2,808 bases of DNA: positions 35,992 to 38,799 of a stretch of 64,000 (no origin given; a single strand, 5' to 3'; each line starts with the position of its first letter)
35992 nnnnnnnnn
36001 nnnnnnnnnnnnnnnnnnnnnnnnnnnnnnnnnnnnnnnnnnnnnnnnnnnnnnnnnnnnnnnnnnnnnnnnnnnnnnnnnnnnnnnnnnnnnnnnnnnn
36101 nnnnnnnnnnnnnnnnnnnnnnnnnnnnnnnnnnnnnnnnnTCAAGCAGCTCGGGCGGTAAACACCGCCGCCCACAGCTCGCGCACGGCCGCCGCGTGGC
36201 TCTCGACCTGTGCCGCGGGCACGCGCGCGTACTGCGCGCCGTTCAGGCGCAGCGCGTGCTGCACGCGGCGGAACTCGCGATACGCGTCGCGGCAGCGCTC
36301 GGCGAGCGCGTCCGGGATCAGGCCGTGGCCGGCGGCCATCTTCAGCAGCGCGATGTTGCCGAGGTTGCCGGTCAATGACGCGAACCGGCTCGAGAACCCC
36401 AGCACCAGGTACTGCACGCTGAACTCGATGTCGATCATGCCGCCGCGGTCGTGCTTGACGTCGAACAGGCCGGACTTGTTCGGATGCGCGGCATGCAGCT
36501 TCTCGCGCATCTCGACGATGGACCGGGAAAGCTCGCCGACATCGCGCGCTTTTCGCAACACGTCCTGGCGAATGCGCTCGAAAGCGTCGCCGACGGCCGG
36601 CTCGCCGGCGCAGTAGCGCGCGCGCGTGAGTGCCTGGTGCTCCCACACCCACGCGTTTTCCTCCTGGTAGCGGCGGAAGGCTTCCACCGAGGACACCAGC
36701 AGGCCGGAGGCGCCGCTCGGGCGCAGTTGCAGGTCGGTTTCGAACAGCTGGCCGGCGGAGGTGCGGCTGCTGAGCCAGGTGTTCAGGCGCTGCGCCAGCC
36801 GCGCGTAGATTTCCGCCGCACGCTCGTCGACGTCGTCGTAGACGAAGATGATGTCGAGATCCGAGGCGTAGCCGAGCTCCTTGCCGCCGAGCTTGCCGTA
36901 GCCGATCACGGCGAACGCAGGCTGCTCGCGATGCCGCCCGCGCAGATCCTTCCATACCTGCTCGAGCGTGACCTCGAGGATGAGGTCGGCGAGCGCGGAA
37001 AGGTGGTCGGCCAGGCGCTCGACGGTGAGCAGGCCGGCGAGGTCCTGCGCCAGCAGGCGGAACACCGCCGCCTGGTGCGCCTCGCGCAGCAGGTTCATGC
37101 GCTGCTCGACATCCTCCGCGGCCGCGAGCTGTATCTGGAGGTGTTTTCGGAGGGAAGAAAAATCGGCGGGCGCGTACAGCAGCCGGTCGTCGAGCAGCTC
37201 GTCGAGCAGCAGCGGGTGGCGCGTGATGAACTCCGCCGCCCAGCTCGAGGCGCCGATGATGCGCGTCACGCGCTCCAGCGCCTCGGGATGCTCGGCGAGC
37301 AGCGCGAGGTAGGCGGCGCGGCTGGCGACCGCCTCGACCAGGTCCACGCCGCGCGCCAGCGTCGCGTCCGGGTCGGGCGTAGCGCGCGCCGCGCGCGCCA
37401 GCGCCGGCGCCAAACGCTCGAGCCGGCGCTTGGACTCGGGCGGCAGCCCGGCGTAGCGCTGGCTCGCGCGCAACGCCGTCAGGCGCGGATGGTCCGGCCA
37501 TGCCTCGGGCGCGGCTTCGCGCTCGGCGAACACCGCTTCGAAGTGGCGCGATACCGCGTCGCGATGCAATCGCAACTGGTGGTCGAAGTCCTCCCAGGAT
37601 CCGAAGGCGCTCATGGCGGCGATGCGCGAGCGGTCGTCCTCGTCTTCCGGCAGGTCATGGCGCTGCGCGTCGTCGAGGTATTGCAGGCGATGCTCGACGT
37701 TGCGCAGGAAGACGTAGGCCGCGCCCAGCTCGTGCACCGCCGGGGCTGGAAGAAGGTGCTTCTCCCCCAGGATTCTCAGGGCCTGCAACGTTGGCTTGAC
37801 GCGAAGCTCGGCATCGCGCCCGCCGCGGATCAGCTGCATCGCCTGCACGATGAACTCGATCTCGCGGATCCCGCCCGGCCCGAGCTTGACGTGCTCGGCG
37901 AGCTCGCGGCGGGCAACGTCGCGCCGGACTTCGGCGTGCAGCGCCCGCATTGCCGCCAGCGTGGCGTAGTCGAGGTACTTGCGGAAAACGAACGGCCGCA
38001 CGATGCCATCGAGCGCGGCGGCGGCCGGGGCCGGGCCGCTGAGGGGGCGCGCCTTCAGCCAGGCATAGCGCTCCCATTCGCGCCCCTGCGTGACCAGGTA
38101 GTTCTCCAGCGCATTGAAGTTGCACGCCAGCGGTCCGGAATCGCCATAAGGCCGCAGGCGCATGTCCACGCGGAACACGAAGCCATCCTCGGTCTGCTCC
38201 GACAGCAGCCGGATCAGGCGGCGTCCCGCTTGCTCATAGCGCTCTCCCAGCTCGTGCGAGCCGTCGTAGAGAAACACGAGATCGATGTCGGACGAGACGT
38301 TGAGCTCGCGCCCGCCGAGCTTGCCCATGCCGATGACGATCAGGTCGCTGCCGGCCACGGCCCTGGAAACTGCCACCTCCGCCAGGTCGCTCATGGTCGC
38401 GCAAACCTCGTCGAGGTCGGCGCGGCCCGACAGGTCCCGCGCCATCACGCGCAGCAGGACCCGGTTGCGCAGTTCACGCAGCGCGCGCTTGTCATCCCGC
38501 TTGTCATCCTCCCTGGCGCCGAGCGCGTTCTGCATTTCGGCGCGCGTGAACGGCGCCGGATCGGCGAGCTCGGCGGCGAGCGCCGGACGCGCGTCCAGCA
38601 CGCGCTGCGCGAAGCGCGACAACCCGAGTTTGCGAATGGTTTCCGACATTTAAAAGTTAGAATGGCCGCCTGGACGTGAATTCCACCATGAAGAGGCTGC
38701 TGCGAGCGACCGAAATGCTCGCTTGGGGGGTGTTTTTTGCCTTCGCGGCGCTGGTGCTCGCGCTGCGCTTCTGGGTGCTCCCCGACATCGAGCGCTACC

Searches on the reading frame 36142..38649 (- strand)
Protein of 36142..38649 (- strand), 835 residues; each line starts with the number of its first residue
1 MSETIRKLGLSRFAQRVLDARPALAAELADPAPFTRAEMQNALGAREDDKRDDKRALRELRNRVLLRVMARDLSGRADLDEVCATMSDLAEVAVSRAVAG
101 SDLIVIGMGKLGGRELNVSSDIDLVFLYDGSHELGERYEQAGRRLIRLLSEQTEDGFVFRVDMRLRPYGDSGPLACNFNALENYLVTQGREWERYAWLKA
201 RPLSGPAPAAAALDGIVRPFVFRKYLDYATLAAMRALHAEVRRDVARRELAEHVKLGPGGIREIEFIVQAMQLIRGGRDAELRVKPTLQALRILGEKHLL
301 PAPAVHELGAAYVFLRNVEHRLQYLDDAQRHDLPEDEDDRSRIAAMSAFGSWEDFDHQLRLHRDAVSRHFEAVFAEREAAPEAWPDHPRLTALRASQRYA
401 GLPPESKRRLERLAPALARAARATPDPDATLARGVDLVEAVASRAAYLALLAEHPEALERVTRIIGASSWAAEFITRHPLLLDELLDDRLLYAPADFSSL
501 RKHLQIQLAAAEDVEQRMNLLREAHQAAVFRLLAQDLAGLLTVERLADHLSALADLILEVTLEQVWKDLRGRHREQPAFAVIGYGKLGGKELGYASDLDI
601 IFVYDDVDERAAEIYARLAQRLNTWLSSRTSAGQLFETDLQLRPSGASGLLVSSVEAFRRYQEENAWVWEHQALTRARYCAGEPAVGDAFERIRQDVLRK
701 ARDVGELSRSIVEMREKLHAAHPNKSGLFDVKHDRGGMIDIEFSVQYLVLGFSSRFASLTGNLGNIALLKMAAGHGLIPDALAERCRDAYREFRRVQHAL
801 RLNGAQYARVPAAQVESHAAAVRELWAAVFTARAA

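Call 86: search_protein_families(library=pfam, proteins=[window:36142-38649:-], max_evalue=0.00001)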
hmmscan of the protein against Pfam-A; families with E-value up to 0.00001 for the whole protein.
window:36142-38649:- (835 aa): 2 families
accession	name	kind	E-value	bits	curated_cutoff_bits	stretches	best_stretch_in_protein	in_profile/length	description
PF03710.21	GlnE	-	2.9e-118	394.2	24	3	459-692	2-251/252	Glutamate-ammonia ligase adenylyltransferase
PF08335.16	GlnD_UR_UTase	-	3.3e-35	121.6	21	2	236-374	2-141/141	GlnD PII-uridylyltransferase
